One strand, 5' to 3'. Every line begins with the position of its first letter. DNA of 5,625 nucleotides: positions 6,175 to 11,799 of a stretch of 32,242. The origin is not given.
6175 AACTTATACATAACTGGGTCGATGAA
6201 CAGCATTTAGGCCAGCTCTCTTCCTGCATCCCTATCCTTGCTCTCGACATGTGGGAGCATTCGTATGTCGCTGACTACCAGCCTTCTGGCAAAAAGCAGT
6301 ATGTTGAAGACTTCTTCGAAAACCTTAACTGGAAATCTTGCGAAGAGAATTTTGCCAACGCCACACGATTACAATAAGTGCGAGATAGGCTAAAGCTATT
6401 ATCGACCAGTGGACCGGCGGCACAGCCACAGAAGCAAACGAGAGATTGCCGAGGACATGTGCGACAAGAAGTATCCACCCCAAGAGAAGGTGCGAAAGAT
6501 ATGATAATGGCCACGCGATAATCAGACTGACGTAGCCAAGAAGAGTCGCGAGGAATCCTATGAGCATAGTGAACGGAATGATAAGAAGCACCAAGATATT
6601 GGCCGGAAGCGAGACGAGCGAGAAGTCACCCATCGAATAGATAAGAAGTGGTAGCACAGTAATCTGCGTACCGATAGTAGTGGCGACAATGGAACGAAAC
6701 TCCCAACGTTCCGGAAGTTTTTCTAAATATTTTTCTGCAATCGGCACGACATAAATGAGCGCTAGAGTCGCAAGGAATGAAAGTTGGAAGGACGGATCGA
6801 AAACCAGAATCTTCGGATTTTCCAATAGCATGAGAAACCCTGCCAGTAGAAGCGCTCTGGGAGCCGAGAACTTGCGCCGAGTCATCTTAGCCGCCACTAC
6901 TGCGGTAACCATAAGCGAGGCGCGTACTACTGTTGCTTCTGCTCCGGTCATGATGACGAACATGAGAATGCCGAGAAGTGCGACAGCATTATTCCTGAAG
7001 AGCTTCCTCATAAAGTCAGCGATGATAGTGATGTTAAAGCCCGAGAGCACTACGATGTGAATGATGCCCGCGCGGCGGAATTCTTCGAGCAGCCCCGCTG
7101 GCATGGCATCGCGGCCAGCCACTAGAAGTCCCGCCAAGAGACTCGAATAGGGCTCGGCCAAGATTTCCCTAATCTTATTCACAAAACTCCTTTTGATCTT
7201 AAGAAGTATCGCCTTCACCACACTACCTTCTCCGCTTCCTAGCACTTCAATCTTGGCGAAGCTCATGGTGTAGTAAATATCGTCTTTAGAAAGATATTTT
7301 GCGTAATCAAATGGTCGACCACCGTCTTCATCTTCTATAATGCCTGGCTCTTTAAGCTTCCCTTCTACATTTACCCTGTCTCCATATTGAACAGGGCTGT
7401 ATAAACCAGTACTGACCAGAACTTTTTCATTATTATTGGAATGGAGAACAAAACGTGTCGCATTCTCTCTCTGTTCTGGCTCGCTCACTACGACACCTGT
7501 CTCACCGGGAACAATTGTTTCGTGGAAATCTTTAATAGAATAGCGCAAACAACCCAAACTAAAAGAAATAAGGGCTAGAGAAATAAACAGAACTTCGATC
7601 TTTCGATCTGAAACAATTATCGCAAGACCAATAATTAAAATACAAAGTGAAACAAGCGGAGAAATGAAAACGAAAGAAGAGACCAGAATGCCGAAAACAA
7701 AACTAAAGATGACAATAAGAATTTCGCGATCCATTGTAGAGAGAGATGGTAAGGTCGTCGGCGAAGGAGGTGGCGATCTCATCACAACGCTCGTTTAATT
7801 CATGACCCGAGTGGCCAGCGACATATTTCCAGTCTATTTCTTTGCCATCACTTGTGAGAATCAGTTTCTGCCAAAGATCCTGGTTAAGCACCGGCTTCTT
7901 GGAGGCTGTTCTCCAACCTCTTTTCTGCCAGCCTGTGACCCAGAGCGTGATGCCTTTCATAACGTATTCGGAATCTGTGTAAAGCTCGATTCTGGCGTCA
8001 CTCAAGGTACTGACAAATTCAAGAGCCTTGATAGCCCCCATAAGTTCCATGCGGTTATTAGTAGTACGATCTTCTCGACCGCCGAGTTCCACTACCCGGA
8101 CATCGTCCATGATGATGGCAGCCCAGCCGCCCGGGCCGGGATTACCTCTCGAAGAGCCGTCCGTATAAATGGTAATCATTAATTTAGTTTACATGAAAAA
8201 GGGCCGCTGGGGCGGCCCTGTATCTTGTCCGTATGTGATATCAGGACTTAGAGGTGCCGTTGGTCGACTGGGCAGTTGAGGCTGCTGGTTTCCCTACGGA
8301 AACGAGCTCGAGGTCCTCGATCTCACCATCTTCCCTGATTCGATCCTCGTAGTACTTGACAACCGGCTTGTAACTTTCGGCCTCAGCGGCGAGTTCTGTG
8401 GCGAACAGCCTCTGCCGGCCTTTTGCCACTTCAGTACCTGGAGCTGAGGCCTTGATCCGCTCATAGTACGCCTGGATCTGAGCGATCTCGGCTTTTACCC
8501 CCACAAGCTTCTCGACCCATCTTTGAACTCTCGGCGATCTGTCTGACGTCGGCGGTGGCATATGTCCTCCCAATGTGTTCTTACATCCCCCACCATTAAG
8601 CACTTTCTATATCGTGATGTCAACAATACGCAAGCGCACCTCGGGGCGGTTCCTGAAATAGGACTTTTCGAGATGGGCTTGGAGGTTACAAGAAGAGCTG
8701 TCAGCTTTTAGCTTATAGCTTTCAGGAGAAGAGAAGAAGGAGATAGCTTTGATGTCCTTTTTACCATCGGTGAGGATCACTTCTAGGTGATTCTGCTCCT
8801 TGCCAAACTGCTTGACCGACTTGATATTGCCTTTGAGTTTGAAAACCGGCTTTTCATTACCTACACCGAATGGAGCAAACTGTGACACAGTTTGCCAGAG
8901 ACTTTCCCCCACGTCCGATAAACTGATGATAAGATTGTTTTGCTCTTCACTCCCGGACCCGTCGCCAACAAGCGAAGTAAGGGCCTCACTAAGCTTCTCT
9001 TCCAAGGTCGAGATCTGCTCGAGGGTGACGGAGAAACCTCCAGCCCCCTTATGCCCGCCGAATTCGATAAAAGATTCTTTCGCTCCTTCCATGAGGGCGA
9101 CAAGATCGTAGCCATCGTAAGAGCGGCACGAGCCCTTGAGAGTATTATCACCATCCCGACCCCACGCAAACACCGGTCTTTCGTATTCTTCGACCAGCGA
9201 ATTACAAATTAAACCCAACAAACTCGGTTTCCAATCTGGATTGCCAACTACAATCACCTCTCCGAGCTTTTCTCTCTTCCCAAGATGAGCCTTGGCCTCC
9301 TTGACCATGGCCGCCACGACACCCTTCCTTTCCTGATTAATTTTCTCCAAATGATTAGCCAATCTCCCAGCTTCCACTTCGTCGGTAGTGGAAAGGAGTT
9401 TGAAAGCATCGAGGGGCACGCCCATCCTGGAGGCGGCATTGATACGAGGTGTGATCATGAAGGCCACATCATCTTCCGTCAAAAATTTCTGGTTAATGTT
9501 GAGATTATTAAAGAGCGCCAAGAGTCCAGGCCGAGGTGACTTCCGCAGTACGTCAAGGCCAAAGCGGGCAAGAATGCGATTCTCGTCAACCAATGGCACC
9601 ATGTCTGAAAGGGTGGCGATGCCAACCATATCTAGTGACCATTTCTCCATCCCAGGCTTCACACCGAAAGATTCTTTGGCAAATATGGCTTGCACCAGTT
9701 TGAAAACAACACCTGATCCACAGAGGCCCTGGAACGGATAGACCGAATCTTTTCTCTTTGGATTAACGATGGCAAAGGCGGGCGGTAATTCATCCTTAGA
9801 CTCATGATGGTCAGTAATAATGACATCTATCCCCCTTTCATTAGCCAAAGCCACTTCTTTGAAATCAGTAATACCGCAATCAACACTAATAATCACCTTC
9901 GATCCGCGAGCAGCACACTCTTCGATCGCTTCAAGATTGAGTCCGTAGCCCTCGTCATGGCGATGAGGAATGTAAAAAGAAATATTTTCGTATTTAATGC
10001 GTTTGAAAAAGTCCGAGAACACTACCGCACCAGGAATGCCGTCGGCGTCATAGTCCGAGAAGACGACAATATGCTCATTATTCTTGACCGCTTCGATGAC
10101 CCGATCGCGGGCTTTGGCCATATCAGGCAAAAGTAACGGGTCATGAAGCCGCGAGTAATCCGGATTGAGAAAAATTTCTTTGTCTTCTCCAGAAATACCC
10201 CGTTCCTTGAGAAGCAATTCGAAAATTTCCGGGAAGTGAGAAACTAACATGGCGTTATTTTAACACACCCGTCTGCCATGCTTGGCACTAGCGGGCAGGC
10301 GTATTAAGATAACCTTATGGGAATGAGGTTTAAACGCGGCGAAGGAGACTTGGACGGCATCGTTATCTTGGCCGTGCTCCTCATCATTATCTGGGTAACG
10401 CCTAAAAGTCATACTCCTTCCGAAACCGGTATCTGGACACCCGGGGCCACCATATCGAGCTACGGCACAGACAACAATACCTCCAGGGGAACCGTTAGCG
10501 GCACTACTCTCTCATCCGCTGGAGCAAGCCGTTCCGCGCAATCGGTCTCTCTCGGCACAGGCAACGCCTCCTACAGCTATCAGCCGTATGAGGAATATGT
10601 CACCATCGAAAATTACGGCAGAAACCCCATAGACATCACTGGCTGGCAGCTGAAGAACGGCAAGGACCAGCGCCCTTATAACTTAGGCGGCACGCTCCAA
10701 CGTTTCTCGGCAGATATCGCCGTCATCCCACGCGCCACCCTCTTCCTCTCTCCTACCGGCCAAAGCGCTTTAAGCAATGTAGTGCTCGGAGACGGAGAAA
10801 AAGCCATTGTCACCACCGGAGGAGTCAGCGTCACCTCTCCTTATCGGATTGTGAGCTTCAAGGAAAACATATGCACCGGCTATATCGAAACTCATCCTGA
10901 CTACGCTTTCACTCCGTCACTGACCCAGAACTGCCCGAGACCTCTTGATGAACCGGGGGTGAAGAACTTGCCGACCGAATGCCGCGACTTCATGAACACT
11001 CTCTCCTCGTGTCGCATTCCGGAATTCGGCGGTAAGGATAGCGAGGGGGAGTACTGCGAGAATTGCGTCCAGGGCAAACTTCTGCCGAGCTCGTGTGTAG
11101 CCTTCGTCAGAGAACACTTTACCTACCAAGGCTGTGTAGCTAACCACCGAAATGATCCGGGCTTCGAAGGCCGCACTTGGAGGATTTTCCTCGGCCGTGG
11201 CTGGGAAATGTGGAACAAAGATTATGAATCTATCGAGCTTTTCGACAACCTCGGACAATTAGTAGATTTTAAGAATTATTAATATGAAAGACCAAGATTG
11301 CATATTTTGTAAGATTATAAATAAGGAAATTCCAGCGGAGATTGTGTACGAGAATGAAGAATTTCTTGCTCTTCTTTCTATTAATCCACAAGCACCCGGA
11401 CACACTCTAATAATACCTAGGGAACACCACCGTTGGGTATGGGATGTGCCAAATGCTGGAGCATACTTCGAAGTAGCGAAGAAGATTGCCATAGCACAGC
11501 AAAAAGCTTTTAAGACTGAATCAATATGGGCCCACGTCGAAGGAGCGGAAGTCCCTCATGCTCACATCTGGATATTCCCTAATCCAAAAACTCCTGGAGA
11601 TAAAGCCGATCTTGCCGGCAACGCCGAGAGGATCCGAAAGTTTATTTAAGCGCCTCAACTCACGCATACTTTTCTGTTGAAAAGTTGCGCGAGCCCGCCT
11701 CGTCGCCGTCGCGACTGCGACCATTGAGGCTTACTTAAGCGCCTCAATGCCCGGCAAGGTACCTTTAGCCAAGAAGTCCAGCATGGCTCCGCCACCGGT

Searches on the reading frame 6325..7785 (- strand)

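Call 8: search_protein_families(library=pfam, proteins=[window:6325-7785:-], max_evalue=0.01)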
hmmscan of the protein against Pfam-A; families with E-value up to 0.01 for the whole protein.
window:6325-7785:- (486 aa): 2 families
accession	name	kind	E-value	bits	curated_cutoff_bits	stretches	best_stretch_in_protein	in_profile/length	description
PF03772.21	Competence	-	8.9e-44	150.3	23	1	220-478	1-268/270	Competence protein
PF13567.11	DUF4131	-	2.9e-13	50.3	31.6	1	44-181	10-164/165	Domain of unknown function (DUF4131)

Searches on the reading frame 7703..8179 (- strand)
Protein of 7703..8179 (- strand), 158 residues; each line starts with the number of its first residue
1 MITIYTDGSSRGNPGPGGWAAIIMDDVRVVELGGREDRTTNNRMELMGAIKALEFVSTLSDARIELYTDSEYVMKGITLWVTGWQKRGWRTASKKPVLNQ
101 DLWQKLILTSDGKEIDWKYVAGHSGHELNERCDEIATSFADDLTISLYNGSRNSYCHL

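Call 42: search_protein_families(library=pfam, proteins=[window:7703-8179:-], max_evalue=0.01)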
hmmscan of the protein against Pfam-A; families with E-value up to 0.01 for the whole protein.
window:7703-8179:- (158 aa): 2 families
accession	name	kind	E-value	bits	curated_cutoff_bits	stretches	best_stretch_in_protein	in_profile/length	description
PF00075.30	RNase_H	-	1e-42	146.1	25.8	1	2-138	4-138/141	RNase H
PF13456.12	RVT_3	-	0.0032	17.8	21.6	1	6-77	2-76/123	Reverse transcriptase-like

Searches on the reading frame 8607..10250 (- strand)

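Call 8: search_protein_families(library=pfam, proteins=[window:8607-10250:-], max_evalue=0.01)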
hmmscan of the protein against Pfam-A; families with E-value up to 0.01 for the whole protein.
window:8607-10250:- (547 aa): 3 families
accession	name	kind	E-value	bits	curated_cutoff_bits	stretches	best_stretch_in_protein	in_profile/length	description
PF01368.27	DHH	-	4.1e-24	85.7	28.1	1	60-193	1-107/125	DHH family, N-terminal domain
PF17768.7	RecJ_OB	-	7.4e-19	68.3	27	1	442-544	5-107/107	RecJ OB domain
PF02272.25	DHHA1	-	5.8e-10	40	25.9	1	332-424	4-100/102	DHHA1 domain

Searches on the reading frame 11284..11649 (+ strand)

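Call 42: search_protein_families(library=pfam, proteins=[window:11284-11649:+], max_evalue=0.01)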
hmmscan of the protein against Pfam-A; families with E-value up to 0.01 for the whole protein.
window:11284-11649:+ (121 aa): 2 families
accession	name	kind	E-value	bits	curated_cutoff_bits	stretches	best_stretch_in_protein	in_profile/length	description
PF01230.28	HIT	-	3.3e-16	60.2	21.5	1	13-100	1-95/98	HIT domain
PF11969.13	DcpS_C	-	1.6e-10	41.9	24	1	6-53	2-49/114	Scavenger mRNA decapping enzyme C-term binding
